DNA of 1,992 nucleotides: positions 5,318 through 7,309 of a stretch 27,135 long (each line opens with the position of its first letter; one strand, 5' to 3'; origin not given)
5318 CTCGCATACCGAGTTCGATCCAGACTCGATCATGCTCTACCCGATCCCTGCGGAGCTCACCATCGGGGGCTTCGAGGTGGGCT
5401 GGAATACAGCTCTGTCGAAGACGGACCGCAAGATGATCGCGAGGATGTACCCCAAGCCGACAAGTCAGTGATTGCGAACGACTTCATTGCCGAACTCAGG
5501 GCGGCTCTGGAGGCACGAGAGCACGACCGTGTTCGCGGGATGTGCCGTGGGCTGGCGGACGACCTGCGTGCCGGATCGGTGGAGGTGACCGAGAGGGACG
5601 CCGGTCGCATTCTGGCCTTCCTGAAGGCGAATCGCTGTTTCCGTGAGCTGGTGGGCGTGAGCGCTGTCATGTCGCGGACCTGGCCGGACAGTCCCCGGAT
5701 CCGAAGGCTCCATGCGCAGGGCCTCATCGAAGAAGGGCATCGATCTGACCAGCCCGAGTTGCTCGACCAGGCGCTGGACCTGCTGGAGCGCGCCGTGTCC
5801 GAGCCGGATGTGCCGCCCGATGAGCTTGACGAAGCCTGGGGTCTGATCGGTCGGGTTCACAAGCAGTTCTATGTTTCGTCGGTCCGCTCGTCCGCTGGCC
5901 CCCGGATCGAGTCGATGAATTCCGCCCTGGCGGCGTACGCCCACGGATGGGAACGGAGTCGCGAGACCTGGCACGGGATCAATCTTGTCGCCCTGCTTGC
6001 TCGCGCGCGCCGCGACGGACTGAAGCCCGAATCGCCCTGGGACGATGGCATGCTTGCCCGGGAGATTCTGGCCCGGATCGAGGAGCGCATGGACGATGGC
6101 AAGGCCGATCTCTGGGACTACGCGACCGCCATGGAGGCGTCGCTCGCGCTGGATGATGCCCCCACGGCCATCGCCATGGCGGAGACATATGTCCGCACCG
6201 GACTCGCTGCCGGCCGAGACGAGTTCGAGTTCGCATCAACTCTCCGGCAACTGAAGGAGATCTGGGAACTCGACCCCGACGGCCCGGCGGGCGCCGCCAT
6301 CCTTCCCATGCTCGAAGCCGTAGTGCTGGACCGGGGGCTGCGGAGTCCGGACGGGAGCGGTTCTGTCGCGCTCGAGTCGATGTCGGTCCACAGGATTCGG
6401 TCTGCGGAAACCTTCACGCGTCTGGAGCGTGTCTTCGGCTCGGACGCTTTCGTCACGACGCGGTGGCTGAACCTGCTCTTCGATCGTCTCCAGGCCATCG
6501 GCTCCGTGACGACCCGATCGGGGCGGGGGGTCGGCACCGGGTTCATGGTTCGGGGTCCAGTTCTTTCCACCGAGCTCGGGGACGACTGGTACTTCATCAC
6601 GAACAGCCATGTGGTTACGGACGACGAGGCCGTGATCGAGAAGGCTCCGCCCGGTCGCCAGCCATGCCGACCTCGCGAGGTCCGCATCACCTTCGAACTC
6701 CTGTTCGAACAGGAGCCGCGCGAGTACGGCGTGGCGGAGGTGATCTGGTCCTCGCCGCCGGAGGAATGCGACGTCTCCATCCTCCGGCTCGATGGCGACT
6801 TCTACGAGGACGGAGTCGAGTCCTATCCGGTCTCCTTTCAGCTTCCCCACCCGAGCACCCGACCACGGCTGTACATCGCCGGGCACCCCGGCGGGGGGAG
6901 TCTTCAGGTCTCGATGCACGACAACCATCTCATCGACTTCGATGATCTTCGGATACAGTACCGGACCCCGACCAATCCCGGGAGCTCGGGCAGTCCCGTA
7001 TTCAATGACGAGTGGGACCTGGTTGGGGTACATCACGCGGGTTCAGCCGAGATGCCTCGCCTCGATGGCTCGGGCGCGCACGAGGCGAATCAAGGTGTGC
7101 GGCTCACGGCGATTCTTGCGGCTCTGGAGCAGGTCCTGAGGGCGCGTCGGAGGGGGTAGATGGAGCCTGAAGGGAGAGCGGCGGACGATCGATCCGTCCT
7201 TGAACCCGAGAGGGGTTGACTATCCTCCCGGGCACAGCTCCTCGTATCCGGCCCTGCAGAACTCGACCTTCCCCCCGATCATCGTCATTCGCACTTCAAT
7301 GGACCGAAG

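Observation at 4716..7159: Translationally coupled pair of a cytoplasmic astacin-like metzincin and a TPR-like/all-alpha N-domain fused to a trypsin-like protease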

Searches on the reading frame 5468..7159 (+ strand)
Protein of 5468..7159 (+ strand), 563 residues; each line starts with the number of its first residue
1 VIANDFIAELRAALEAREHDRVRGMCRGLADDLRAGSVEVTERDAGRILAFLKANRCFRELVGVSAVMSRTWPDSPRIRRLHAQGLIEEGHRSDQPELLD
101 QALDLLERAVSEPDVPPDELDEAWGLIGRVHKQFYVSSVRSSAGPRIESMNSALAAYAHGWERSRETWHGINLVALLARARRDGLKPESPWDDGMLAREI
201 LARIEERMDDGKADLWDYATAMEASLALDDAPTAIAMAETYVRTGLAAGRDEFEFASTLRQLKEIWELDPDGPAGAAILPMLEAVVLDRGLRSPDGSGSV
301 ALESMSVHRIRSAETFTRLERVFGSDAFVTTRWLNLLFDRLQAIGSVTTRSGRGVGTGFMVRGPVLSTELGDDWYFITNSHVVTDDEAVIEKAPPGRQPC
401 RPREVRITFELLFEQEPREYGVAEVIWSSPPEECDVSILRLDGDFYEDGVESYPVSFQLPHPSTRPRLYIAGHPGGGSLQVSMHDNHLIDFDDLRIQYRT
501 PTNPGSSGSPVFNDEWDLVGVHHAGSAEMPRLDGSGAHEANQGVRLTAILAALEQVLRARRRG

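Call 4: search_protein_families(library=pfam, proteins=[window:5468-7159:+], max_evalue=0.01)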
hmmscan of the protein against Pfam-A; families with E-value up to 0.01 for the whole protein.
window:5468-7159:+ (563 aa): 5 families
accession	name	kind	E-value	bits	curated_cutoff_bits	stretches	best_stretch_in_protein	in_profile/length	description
PF13365.12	Trypsin_2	-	9e-16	59.4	27.6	1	356-521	1-144/144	Trypsin-like peptidase domain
PF20308.4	TPR-S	-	1.9e-12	48.1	27.6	1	69-177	13-102/102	Tetratricopeptide Repeats-Sensor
PF13281.12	MAP3K_TRAF_bd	-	7.3e-08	32.3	24.1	1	92-243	186-328/371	MAP3K TRAFs-binding domain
PF01732.22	Mycop_pep_DUF31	-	0.0039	17.3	27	0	503-524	325-346/346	Mycoplasma peptidase (DUF31)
PF05579.19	Peptidase_S32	-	0.0039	16.9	24.7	0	502-544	205-242/297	Equine arteritis virus serine endopeptidase S32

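Call 5: search_protein_families(library=ncbifam, proteins=[window:5468-7159:+], max_evalue=0.01)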
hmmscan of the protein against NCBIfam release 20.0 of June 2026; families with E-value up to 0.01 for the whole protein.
window:5468-7159:+ (563 aa): 2 families
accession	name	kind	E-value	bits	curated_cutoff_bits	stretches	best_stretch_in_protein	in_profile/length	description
NF041521.1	HhoA_HhoB_HtrA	equivalog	0.0018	17.6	450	0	496-524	171-199/335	HhoA/HhoB/HtrA family serine endopeptidase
NF045841.1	Ig_SerProt_MIP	equivalog_domain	0.0048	16.6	125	0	503-527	311-335/401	MIP family Ig-specific serine endopeptidase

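Call 6: search_protein_families(library=padloc, proteins=[window:5468-7159:+], max_evalue=0.01)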
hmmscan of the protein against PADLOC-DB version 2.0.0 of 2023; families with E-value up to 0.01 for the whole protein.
window:5468-7159:+ (563 aa): 4 families
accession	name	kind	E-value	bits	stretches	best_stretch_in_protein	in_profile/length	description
PDLC02960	RT-Protease_XI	-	3.2e-05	21.1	1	353-544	347-495/506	single gene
PDLC03855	LmuA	-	0.00016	19.1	1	371-522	27-170/425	-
PDLC02959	RT-Protease_XI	-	0.00033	17.7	1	350-535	346-490/510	single gene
PDLC05022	PDC-S45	-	0.00051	17.1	0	348-387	31-68/293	-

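Call 8: find_homologous_proteins(query=window:5468-7159:+)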
Query window:5468-7159:+ (563 aa): 70 proteins with E <= 0.001 among 8000 candidates.
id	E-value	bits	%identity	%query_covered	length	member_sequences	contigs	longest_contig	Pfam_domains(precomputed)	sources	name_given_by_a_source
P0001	0.0e+0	1275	100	100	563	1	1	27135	PF13365.13,PF13281.13,PF20308.5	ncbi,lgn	-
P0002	7.1e-283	957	76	100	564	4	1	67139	PF13365.13,PF13281.13,PF20308.5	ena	-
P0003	6.4e-264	895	71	100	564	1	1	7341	PF13365.13,PF13281.13,PF20308.5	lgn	-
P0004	2.0e-238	811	66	100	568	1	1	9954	PF13365.13,PF13281.13,PF20308.5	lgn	-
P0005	1.1e-236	805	74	85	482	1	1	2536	PF13365.13,PF13281.13,PF20308.5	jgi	jgi:S1-C subfamily serine protease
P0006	3.6e-204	698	58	100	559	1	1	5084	PF13365.13,PF20308.5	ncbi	-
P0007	1.1e-202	693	58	99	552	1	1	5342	PF13365.13,PF20308.5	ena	-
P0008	1.5e-202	692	58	99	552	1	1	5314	PF13365.13,PF20308.5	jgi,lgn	-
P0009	7.7e-195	667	55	99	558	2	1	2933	PF13365.13,PF13281.13,PF20308.5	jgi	jgi:hypothetical protein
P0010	7.2e-189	647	56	98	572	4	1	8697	PF13365.13,PF13281.13,PF20308.5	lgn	-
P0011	7.1e-174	598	59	86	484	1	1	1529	PF13365.13,PF20308.5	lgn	-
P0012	7.9e-169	581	49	99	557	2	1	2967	PF13365.13,PF13281.13,PF20308.5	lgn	-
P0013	2.0e-160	553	47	98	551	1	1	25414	PF13365.13,PF13281.13,PF20308.5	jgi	jgi:V8-like Glu-specific endopeptidase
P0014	2.8e-157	543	48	99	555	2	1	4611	PF13365.13,PF13281.13,PF20308.5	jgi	jgi:V8-like Glu-specific endopeptidase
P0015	3.5e-148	513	54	82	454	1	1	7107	PF20308.5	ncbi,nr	ncbi:MAG TPA: tetratricopeptide repeat-containing protein, partial [Longimicrobiales bacterium]|nr:t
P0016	1.4e-138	481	44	98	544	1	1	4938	PF13365.13,PF13281.13,PF20308.5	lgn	-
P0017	5.4e-138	479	44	98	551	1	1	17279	PF13365.13,PF13281.13,PF20308.5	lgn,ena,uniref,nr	uniref:Serine protease n=1 Tax=Candidatus Kentrum sp. FW TaxID=2126338 RepID=A0A450T9D3_9GAMM|nr:MAG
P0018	6.3e-136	472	42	98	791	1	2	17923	PF13365.13,PF13281.13,PF01400.32,PF20308.5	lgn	-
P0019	1.7e-132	461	44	97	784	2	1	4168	PF00413.31,PF13365.13,PF13281.13,PF13428.13,PF20308.5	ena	-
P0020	2.6e-132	460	44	99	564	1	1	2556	PF13365.13,PF20308.5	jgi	jgi:S1-C subfamily serine protease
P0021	2.7e-122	427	40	99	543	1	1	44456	PF13365.13,PF01732.23,PF13281.13,PF20308.5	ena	-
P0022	2.8e-122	427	41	98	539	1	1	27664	PF13365.13,PF13281.13,PF20308.5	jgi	jgi:S1-C subfamily serine protease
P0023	4.2e-95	338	37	99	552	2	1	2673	PF13365.13,PF13281.13,PF20308.5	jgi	-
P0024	2.2e-94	335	37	97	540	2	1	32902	PF13365.13,PF20308.5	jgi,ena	-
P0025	9.7e-94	333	40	94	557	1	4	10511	PF13365.13,PF20308.5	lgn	-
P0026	1.1e-93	333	39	99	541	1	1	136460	PF13365.13,PF13281.13,PF20308.5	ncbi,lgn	-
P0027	3.4e-90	321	39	91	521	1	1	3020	PF13365.13,PF13281.13,PF20308.5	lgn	-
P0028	8.5e-87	310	35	98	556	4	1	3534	PF13365.13,PF20308.5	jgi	jgi:V8-like Glu-specific endopeptidase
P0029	2.3e-86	309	39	91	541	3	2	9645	PF13365.13,PF20308.5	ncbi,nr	ncbi:MAG: trypsin-like peptidase domain-containing protein [Gemmatimonadota bacterium]|nr:trypsin-li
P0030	1.4e-84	303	37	98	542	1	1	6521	PF13365.13,PF20308.5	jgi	jgi:tetratricopeptide (TPR) repeat protein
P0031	4.5e-82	295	36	96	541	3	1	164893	PF13365.13,PF13281.13,PF20308.5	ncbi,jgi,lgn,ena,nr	ncbi:MAG TPA: serine protease [Pyrinomonadaceae bacterium]|nr:serine protease [Pyrinomonadaceae bact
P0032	5.7e-80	288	34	96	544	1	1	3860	PF13365.13,PF13281.13,PF20308.5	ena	-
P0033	2.6e-76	276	36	98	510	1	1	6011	PF13365.13,PF13281.13,PF20308.5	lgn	-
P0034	3.6e-75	272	36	98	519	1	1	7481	PF13365.13,PF20308.5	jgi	jgi:hypothetical protein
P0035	5.8e-74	268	34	96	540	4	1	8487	PF13365.13,PF13281.13,PF20308.5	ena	-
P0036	2.7e-72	262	34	96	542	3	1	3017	PF13365.13,PF20308.5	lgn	-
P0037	1.2e-71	260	34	96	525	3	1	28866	PF13365.13,PF13281.13,PF20308.5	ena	-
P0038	3.5e-70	255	35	93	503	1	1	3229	PF13365.13,PF20308.5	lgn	-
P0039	7.0e-70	254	34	96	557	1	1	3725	PF13365.13,PF13281.13,PF20308.5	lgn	-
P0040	8.7e-70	254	35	98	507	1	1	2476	PF13365.13,PF13281.13,PF20308.5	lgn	-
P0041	3.5e-69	252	35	98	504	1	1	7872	PF13365.13,PF20308.5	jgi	jgi:hypothetical protein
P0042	4.1e-69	252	34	93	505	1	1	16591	PF13365.13,PF13281.13,PF20308.5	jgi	jgi:hypothetical protein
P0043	6.5e-69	251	33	98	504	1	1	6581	PF13365.13,PF13281.13,PF20308.5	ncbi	-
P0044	7.9e-69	251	35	91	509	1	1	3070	PF13365.13,PF13281.13,PF20308.5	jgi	jgi:hypothetical protein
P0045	1.0e-68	250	34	99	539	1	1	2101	PF13365.13,PF20308.5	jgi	jgi:hypothetical protein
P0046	5.6e-68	248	33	98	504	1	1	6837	PF13365.13,PF13281.13,PF20308.5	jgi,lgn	jgi:V8-like Glu-specific endopeptidase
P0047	6.7e-68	248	33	98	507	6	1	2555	PF13365.13,PF13281.13,PF20308.5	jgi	jgi:hypothetical protein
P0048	7.1e-68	248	34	99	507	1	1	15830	PF13365.13,PF13281.13,PF20308.5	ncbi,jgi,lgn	jgi:hypothetical protein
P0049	2.0e-67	246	35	97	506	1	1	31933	PF13365.13,PF13281.13,PF20308.5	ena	-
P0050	6.9e-66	241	35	98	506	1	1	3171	PF13365.13,PF13281.13,PF20308.5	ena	-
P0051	1.1e-65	240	35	86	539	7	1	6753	PF13365.13,PF20308.5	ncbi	ncbi:MAG: serine protease [Vicinamibacterales bacterium]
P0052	1.6e-65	240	33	99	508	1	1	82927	PF13365.13,PF13281.13,PF20308.5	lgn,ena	-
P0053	7.1e-65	238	33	100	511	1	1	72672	PF13365.13,PF13281.13,PF20308.5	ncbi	-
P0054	2.5e-64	236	33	92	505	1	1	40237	PF13365.13,PF20308.5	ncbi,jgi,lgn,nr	ncbi:MAG: serine protease [Trichloromonas sp.]|jgi:hypothetical protein|nr:serine protease [Trichlor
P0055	4.9e-64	235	34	98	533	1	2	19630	PF13365.13,PF13281.13,PF20308.5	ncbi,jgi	jgi:hypothetical protein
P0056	6.8e-64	235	34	92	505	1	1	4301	PF13365.13,PF13281.13,PF20308.5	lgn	-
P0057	2.0e-63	233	33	92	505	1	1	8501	PF13365.13,PF13281.13,PF20308.5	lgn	-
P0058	2.5e-63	233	33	86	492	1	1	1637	PF13365.13,PF20308.5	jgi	jgi:hypothetical protein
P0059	8.8e-63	231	36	86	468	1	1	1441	PF13365.13,PF20308.5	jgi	jgi:hypothetical protein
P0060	1.3e-62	230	31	98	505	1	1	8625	PF13365.13,PF13281.13,PF20308.5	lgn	-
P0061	3.0e-62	229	33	90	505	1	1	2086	PF13365.13,PF20308.5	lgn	-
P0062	1.0e-61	227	35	90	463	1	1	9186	PF13365.13,PF13281.13,PF20308.5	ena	-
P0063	1.0e-61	227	33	99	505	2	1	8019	PF13365.13,PF13281.13,PF20308.5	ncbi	-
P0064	1.3e-61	227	32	97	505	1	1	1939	PF13365.13,PF13281.13,PF20308.5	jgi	jgi:hypothetical protein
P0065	3.3e-61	226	33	91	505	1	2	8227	PF13365.13,PF13281.13,PF20308.5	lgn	-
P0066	4.5e-60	222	32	98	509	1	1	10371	PF13365.13,PF13281.13,PF20308.5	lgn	-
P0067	6.5e-60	221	33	98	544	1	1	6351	PF13365.13,PF20308.5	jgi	jgi:V8-like Glu-specific endopeptidase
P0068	2.0e-57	213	33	99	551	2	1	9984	PF13365.13,PF13281.13,PF20308.5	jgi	jgi:V8-like Glu-specific endopeptidase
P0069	7.9e-57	211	34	96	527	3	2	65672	PF13365.13,PF20308.5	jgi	jgi:hypothetical protein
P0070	8.4e-57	211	34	90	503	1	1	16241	PF13365.13,PF20308.5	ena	-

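Call 19: find_related_loci(query=A1, collection=genome_contigs, flank=10000)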
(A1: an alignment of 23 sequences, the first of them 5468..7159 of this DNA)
Query A1 (563 aa) in genome_contigs; peptide patterns used: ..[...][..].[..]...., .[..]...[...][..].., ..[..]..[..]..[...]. (x = any residue, [..] = any of these).
599 stretches matched a pattern (row limit reached: there are more); 521 encode a relative of the query (tblastn E <= 1e-3); the best 80 are kept; 80 distinct loci.
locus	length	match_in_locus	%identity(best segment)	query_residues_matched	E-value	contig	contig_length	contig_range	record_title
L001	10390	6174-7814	55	4-557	0e+0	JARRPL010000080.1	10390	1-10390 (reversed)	MAG: Gemmatimonadota bacterium isolate Spart_175_MAG scaffold_2829, whole genome shotgun sequence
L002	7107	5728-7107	54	3-469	8e-153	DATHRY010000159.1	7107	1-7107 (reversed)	MAG TPA_asm: Longimicrobiales bacterium isolate SMAG_U16037 k141_80313, whole genome shotgun sequence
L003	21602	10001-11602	39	6-554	3e-127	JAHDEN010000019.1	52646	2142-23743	MAG: Chloroflexota bacterium isolate MAG-182 RZ_1719, whole genome shotgun sequence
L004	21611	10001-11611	38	3-555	8e-107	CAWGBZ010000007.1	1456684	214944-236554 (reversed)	MAG: uncultured Verrucomicrobiae bacterium isolate MFD06435.bin.1.194 genome assembly, contig: contig_11716, whole genom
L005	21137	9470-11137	37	10-553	2e-102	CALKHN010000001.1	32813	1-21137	MAG TPA_asm: uncultured Sphingobacteriales bacterium isolate SRR3997478_bin.92_CONCOCT_v1.1_MAG genome assembly, contig:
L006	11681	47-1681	38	5-555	2e-101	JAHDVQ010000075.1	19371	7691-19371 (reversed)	MAG: Vicinamibacteraceae bacterium isolate ACI2 NODE_3686_length_19371_cov_21.906244, whole genome shotgun sequence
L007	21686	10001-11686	36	4-553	1e-100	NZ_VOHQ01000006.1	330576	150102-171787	Agriterribacter humi strain YJ03 6, whole genome shotgun sequence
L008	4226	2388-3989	38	3-555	7e-101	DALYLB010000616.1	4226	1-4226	MAG TPA_asm: Blastocatellia bacterium isolate CTOTU46662 NODE_4541_length_4226_cov_4.301606, whole genome shotgun sequen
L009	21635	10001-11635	36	6-558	7e-100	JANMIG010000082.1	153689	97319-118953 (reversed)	MAG: Chitinophagales bacterium isolate OTE_70_metabat_119 OTE_70_k141_3872902, whole genome shotgun sequence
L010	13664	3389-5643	34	1-553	9e-100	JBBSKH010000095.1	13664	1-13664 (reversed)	MAG: Chitinophagales bacterium isolate LS4_metabat2.285 LS4_metabat2.285_K_932592_L_13664_cov_22.3325, whole genome shot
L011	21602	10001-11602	39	3-561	1e-99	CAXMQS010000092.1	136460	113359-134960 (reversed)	MAG: uncultured Acidimicrobiia bacterium isolate 10C-St20-MC-01_bin.7.orig genome assembly, contig: k141_3069087, whole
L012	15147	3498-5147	35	1-557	7e-100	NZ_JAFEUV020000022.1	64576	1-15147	Telluribacter sp. SYSU D00476 NODE_22_length_64576_cov_102.779611, whole genome shotgun sequence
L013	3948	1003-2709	36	4-554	5e-100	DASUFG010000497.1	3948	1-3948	MAG TPA_asm: Agriterribacter sp. isolate SMAG_U1373 k141_1492477, whole genome shotgun sequence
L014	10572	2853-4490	37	4-555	2e-98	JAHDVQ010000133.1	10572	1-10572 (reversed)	MAG: Vicinamibacteraceae bacterium isolate ACI2 NODE_6584_length_10572_cov_24.150233, whole genome shotgun sequence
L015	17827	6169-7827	35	1-560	2e-98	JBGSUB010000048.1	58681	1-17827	MAG: Lentimicrobiaceae bacterium isolate JTS-AC422 k141_1219024, whole genome shotgun sequence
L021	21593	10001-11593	35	3-554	5e-96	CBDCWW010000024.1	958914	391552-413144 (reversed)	MAG: Trueperaceae bacterium isolate dd1d7b0e-a6e7-4c02-9a01-6f6a99cee598 genome assembly, contig: contig_24, whole genom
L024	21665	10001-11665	35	3-553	2e-94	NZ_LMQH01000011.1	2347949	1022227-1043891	Chryseobacterium sp. Leaf394 contig_3, whole genome shotgun sequence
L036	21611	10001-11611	36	6-554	6e-92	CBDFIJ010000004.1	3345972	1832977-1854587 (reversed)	MAG: Candidatus Multivoradales bacterium isolate d9cf5a85-037c-4724-bb86-9fb341b19480 genome assembly, contig: contig_4,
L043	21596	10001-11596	36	6-553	1e-90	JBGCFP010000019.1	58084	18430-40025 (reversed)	MAG: Gammaproteobacteria bacterium isolate SGMAG-18 contig19, whole genome shotgun sequence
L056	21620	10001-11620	36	6-561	8e-88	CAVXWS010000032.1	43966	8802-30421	MAG: uncultured Gammaproteobacteria bacterium isolate MFD03551.bin.2.131 genome assembly, contig: contig_36047, whole ge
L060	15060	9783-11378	36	3-553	4e-87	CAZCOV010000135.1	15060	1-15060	MAG TPA_asm: uncultured Thermoanaerobaculia bacterium isolate SRP237561_co1_143 genome assembly, contig: NODE_7015_lengt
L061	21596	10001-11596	35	6-553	4e-87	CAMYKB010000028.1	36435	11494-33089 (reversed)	MAG: uncultured Gammaproteobacteria bacterium isolate ES_M_Gamma_082 genome assembly, contig: scaffold_838, whole genome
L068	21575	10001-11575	35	18-553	3e-85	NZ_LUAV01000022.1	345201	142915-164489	Ensifer aridi strain LMR001 LMR001-V1_scaffold022, whole genome shotgun sequence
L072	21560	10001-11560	36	4-554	4e-85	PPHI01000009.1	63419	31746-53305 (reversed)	Rhodopirellula baltica strain BR-MGV Assembly_1_41_len:63419, whole genome shotgun sequence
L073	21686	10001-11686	35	4-561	4e-85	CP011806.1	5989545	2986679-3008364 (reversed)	Acidobacteria bacterium Mor1, partial sequence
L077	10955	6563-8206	35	6-553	1e-84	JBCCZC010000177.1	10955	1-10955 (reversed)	MAG: Pseudomonadota bacterium isolate P01_F01_bin.26 k141_2776780_length_10955_cov_12.0819, whole genome shotgun sequenc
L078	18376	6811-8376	36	9-561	1e-84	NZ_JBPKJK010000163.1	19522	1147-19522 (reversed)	Saccharothrix sp. Mg75 163, whole genome shotgun sequence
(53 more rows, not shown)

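Call 23: search_protein_families(library=pfam, proteins=[L024:9033-9986:+, L011:8997-9971:+, L073:9048-9989:+, L078:5850-6773:+, L068:8858-9940:+, L043:8905-9852:+, L004:9036-9977:+, L036:8977-9966:+], max_evalue=0.01)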
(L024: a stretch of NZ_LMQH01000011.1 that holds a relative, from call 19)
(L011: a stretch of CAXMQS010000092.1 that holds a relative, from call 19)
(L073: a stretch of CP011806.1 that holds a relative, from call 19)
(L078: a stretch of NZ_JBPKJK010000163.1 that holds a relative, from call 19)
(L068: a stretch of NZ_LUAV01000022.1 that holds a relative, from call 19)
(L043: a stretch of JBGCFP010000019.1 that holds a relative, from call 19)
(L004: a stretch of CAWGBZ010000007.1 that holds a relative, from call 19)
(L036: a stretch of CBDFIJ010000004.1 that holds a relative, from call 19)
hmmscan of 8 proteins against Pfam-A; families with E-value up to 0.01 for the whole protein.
L024:9033-9986:+ (317 aa): 0 families

L011:8997-9971:+ (324 aa): 1 family
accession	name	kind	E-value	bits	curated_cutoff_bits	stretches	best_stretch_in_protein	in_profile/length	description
PF12697.13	Abhydrolase_6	-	0.00089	20.4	26.3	1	184-306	55-148/217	Alpha/beta hydrolase family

L073:9048-9989:+ (313 aa): 2 families
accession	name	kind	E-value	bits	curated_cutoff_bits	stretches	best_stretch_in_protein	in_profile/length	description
PF12697.13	Abhydrolase_6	-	0.00012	23.3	26.3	1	128-249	14-121/217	Alpha/beta hydrolase family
PF12146.15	Hydrolase_4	-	0.0014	18.4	27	1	169-225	65-116/239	Serine aminopeptidase, S33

L078:5850-6773:+ (307 aa): 1 family
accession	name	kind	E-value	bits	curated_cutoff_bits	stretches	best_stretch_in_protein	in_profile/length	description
PF12697.13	Abhydrolase_6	-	0.0044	18.1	26.3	1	143-270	31-169/217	Alpha/beta hydrolase family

L068:8858-9940:+ (360 aa): 2 families
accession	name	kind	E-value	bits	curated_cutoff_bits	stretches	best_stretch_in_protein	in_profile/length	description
PF12697.13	Abhydrolase_6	-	2.6e-05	25.5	26.3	1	179-328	14-146/217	Alpha/beta hydrolase family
PF12146.15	Hydrolase_4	-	0.00062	19.6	27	1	219-274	64-116/239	Serine aminopeptidase, S33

L043:8905-9852:+ (315 aa): 1 family
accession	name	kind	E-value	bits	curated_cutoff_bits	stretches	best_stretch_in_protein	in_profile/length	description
PF12697.13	Abhydrolase_6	-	0.0074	17.4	26.3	0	159-254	42-121/217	Alpha/beta hydrolase family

L004:9036-9977:+ (313 aa): 2 families
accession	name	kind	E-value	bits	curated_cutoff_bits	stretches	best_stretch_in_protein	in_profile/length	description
PF12697.13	Abhydrolase_6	-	0.0043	18.2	26.3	1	172-294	56-166/217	Alpha/beta hydrolase family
PF12146.15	Hydrolase_4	-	0.009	15.8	27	0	183-227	75-116/239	Serine aminopeptidase, S33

L036:8977-9966:+ (329 aa): 3 families
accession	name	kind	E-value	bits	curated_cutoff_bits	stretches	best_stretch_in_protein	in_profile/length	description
PF12697.13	Abhydrolase_6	-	0.0011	20.1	26.3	1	171-278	40-152/217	Alpha/beta hydrolase family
PF12146.15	Hydrolase_4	-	0.0013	18.5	27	1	188-242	64-115/239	Serine aminopeptidase, S33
PF07819.20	PGAP1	-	0.0081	16.4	24.3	0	165-241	51-132/233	PGAP1-like alpha/beta domain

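Call 31: find_related_loci(query=A2, collection=metagenome_contigs, flank=10000)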
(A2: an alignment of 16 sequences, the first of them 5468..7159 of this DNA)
Query A2 (563 aa) in metagenome_contigs; peptide patterns used: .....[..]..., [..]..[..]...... (x = any residue, [..] = any of these).
357 stretches matched a pattern; 337 encode a relative of the query (tblastn E <= 1e-3); the best 80 are kept; 80 distinct loci.
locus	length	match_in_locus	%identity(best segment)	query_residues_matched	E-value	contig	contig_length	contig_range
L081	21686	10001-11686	76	1-561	0e+0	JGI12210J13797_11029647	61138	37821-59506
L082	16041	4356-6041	76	1-561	0e+0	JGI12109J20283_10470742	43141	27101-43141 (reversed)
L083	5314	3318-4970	58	1-557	0e+0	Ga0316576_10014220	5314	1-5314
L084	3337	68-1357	62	123-553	6e-179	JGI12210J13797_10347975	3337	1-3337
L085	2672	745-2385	40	5-554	4e-106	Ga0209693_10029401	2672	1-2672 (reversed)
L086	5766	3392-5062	36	3-549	3e-101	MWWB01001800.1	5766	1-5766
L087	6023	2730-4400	36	3-549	7e-101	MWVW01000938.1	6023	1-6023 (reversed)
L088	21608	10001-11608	36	25-556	6e-101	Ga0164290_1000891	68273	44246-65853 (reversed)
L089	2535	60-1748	36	4-553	1e-102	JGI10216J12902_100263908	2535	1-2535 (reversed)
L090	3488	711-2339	37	5-559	3e-100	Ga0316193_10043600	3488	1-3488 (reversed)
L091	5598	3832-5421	38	7-555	1e-97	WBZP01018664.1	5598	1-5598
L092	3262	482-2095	35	6-553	2e-99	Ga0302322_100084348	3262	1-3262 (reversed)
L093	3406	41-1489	39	77-549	1e-96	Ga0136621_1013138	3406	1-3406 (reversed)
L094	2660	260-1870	36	9-553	9e-98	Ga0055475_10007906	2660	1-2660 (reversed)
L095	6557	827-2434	36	6-557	2e-94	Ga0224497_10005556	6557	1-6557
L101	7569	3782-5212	38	67-553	6e-90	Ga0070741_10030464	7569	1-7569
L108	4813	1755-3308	35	1-542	3e-88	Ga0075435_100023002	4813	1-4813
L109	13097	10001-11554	35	1-542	5e-88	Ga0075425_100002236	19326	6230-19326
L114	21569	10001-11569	35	9-551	1e-87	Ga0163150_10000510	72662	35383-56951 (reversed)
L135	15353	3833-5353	35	9-543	4e-77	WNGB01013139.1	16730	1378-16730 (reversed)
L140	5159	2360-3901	32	5-549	4e-76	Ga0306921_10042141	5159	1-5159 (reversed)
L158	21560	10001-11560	32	6-555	3e-73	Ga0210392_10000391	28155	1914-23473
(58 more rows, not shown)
